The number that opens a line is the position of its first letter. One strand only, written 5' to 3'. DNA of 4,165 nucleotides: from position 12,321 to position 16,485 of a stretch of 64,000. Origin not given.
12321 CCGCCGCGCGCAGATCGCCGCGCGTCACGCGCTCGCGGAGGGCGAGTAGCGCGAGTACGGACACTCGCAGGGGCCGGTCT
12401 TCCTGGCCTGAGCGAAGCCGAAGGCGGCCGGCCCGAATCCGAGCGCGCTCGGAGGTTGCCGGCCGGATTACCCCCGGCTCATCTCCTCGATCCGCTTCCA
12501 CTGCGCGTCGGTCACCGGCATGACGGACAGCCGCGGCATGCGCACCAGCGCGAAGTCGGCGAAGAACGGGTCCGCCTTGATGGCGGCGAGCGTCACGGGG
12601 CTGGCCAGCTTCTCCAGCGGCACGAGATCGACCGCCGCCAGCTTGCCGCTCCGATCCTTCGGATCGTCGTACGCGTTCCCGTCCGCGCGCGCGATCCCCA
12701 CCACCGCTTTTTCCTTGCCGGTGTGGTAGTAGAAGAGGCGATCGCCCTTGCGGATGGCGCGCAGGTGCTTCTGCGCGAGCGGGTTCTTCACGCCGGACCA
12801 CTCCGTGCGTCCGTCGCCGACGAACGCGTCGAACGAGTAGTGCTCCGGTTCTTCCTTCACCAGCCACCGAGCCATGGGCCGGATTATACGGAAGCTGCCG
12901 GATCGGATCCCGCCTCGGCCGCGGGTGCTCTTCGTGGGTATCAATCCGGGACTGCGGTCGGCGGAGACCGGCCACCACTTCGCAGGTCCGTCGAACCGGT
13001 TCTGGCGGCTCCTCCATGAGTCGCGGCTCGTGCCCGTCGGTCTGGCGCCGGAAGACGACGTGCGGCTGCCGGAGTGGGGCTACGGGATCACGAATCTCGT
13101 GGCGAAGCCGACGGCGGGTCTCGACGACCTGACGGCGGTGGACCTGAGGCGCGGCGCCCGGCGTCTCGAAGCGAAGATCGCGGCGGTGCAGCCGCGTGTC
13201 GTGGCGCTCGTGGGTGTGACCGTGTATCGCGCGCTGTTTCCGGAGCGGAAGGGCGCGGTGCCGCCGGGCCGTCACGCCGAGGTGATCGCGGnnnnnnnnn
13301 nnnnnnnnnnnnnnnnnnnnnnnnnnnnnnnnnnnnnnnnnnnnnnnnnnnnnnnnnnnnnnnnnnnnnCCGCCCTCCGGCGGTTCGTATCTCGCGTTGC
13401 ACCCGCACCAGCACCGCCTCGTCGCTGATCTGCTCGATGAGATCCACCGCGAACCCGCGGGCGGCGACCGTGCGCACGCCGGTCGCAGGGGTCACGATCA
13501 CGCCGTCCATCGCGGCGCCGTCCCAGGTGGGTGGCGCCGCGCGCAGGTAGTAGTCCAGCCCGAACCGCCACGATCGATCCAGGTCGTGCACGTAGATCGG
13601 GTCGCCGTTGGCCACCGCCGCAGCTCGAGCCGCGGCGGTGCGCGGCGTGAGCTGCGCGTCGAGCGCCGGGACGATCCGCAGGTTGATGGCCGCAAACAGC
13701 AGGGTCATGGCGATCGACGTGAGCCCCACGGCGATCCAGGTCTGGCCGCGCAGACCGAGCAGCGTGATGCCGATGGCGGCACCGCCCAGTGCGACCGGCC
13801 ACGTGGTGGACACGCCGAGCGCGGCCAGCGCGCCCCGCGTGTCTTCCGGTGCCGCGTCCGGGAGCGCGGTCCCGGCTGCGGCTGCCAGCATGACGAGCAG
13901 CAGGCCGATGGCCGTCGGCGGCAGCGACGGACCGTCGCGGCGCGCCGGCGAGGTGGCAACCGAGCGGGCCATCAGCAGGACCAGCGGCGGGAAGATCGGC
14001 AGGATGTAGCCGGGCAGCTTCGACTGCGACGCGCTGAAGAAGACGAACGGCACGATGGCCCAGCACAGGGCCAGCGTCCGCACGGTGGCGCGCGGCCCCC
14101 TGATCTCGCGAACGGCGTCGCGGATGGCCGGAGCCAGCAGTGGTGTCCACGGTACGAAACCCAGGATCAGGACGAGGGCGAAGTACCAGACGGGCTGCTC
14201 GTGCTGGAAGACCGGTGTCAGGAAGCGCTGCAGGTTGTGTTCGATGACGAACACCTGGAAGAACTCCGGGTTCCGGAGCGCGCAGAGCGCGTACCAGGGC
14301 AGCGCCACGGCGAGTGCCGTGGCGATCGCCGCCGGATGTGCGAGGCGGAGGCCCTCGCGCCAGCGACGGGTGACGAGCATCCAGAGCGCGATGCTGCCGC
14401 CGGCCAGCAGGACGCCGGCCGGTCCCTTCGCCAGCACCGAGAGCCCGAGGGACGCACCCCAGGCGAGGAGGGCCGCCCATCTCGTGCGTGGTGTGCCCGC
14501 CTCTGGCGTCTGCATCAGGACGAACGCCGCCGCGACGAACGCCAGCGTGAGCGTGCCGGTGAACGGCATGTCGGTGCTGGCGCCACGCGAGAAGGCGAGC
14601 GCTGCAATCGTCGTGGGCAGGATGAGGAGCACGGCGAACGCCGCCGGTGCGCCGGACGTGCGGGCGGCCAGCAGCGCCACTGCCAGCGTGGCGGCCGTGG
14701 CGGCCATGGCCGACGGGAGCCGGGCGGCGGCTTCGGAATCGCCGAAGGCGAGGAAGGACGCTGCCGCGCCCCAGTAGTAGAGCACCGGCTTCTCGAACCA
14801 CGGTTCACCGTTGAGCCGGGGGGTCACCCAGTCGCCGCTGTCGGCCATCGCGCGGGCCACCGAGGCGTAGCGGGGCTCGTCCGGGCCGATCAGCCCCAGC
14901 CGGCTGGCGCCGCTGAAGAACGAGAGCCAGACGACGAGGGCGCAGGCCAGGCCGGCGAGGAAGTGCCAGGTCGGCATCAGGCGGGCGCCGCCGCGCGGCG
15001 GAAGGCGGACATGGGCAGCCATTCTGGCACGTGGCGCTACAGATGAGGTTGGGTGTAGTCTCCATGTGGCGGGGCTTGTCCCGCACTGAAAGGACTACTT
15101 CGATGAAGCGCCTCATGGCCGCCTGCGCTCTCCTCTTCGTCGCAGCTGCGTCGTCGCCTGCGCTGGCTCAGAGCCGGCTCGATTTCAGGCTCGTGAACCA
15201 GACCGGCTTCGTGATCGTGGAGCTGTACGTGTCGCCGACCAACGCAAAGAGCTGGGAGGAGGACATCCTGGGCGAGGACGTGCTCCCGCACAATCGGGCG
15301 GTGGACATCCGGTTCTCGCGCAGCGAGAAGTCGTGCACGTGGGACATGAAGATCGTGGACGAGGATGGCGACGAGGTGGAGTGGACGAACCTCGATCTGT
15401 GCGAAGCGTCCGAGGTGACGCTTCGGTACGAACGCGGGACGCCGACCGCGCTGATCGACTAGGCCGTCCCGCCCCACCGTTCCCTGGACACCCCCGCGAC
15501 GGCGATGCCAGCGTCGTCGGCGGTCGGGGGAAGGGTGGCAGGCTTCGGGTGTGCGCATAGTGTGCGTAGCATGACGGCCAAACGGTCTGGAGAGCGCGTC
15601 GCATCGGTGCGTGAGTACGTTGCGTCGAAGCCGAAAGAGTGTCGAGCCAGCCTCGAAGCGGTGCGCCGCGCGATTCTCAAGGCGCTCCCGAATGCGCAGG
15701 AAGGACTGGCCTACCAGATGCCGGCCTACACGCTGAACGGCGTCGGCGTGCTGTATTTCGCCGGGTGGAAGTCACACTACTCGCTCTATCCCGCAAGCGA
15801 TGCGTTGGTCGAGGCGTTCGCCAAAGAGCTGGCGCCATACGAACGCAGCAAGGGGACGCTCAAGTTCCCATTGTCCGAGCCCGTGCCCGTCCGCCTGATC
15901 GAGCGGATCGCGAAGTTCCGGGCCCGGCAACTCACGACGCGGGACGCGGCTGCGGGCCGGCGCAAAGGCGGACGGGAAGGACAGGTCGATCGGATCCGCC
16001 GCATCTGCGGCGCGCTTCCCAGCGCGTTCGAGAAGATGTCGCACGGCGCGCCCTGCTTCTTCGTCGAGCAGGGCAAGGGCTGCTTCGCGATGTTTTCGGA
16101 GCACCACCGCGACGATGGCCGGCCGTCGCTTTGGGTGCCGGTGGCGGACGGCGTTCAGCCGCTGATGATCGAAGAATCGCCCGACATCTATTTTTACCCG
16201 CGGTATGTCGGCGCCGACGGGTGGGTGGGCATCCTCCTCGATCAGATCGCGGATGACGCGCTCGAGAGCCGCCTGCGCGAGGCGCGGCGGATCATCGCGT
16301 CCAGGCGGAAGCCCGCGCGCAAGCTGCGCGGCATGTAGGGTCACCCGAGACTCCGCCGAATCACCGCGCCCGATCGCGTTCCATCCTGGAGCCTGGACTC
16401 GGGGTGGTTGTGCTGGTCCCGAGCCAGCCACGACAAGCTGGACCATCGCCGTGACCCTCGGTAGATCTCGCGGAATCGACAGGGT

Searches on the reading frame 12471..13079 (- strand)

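Call 33: search_protein_families(library=pfam, proteins=[window:12471-13079:-], max_evalue=0.00001)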
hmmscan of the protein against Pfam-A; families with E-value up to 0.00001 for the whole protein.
window:12471-13079:- (203 aa): 1 family
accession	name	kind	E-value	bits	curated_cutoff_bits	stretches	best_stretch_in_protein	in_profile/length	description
PF01878.24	EVE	-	2.8e-36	125.1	23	1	71-200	2-145/145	EVE domain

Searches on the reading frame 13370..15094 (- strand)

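Call 34: search_protein_families(library=pfam, proteins=[window:13370-15094:-], max_evalue=0.00001)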
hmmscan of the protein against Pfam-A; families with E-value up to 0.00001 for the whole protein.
window:13370-15094:- (575 aa): 2 families
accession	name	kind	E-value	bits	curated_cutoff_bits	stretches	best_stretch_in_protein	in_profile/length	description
PF02366.24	PMT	-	5.7e-16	59.2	22.7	1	67-278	24-241/245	Dolichyl-phosphate-mannose-protein mannosyltransferase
PF13231.12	PMT_2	-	6.4e-11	43.2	26.1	1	102-267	2-157/160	Dolichyl-phosphate-mannose-protein mannosyltransferase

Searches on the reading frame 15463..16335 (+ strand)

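Call 34: search_protein_families(library=pfam, proteins=[window:15463-16335:+], max_evalue=0.00001)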
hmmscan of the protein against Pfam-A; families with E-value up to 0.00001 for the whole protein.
window:15463-16335:+ (291 aa): 2 families
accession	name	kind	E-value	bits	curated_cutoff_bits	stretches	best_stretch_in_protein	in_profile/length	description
PF08818.16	DUF1801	-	3.1e-16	60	27.2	1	61-152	2-83/85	Domain of unknown function (DU1801)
PF04237.18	YjbR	-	9.9e-07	29.8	30.1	1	184-276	2-87/88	YjbR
